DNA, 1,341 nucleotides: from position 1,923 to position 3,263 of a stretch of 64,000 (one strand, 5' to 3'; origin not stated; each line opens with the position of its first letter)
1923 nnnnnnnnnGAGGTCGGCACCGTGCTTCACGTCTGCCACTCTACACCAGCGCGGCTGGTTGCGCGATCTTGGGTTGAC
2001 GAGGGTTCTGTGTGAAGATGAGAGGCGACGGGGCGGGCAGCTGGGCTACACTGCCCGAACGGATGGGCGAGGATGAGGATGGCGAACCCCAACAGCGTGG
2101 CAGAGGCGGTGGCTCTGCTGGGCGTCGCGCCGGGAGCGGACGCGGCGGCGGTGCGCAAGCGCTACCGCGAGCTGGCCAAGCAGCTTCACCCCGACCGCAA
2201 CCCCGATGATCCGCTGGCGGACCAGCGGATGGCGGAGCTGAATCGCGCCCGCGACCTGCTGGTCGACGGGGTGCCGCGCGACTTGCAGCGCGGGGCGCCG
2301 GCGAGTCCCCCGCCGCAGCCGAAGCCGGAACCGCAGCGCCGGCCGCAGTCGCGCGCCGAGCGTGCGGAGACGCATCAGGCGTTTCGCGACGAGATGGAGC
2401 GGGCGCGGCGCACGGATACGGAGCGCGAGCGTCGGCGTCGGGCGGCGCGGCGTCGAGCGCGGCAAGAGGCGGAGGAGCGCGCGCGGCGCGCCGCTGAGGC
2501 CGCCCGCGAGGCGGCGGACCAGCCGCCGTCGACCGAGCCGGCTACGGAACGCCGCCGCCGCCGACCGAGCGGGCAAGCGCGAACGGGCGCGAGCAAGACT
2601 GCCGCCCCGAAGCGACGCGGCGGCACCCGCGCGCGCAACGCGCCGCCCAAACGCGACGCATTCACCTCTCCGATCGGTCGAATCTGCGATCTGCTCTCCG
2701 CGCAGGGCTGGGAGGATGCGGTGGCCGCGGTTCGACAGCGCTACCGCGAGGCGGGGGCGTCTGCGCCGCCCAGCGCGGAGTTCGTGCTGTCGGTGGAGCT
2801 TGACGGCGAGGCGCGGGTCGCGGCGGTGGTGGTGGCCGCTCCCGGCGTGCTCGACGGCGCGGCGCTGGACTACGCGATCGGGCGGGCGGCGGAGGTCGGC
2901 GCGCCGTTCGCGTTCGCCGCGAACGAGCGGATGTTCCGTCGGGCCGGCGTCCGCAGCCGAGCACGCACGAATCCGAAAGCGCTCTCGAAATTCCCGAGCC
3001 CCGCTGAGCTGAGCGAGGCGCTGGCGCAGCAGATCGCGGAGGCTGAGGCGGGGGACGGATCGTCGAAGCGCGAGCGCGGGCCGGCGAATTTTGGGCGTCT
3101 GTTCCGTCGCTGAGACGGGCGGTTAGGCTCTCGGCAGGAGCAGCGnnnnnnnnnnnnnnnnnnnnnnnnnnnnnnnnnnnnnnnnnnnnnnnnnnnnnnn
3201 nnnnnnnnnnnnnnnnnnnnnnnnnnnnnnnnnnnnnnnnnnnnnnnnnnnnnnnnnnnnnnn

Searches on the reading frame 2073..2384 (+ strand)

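Call 7: search_protein_families(library=pfam, proteins=[window:2073-2384:+], max_evalue=10)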
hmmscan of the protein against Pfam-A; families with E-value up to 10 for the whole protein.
seq(104 aa): 1 family
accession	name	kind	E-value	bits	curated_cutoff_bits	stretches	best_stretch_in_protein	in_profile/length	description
PF00226.36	DnaJ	-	4.8e-14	52.6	27.8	1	15-69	5-59/63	DnaJ domain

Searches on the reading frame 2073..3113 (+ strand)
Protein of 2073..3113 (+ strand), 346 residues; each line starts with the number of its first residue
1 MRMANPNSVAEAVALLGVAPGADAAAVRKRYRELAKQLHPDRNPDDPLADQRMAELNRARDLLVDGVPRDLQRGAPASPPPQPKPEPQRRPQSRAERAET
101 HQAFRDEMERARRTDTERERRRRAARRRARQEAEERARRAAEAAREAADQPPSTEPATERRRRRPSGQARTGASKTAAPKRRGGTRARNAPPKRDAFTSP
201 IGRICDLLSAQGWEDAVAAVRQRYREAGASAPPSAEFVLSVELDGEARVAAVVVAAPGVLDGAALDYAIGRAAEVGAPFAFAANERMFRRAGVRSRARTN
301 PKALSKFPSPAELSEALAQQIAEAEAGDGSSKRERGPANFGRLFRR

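Call 6: search_protein_families(library=pfam, proteins=[window:2073-3113:+], max_evalue=1)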
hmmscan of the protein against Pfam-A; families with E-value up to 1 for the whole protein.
window:2073-3113:+ (346 aa): 1 family
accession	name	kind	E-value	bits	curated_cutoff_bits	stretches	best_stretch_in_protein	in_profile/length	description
PF00226.36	DnaJ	-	3e-13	50.1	27.8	1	15-69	5-59/63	DnaJ domain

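Call 60: search_protein_families(library=ncbifam, proteins=[window:2073-3113:+], max_evalue=0.001)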
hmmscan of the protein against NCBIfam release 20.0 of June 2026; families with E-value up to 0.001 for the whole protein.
window:2073-3113:+ (346 aa): 13 families
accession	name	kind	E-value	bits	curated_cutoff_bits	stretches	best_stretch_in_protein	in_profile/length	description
TIGR02349.1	DnaJ_bact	equivalog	1.7e-10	40.8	377.2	1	15-71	5-61/354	molecular chaperone DnaJ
NF008035.0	PRK10767.1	subfamily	1.4e-08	34.2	338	1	15-66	9-60/374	molecular chaperone DnaJ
NF010894.0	PRK14301.1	equivalog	2.7e-08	33.2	548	1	15-67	9-61/373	chaperone protein DnaJ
NF010872.0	PRK14279.1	equivalog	4.4e-08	32.6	556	1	15-69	14-68/394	molecular chaperone DnaJ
NF037946.1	terminal_TopJ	equivalog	6.9e-08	31.5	300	1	16-65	11-59/810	terminal organelle assembly protein TopJ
NF010885.0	PRK14292.1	equivalog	7.2e-08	31.8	585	1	14-66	6-57/371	chaperone protein DnaJ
NF010871.0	PRK14278.1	equivalog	7.2e-08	31.7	502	1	13-66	6-58/378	molecular chaperone DnaJ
NF010874.0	PRK14281.1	equivalog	1.3e-07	31.1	619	1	15-64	8-57/397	chaperone protein DnaJ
TIGR03835.1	termin_org_DnaJ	equivalog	4.2e-07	28.7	512.25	1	15-64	7-55/871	terminal organelle assembly protein TopJ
NF010892.0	PRK14299.1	equivalog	3.4e-05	23.2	392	1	13-71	7-64/291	chaperone protein DnaJ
NF006948.0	PRK09430.1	equivalog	0.0001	22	162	1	7-42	197-232/267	co-chaperone DjlA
NF007618.0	PRK10266.1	equivalog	0.00022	20.8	403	1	13-125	7-115/306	curved DNA-binding protein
NF001420.0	PRK00294.1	equivalog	0.0003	20.9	169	1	23-59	19-54/173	co-chaperone HscB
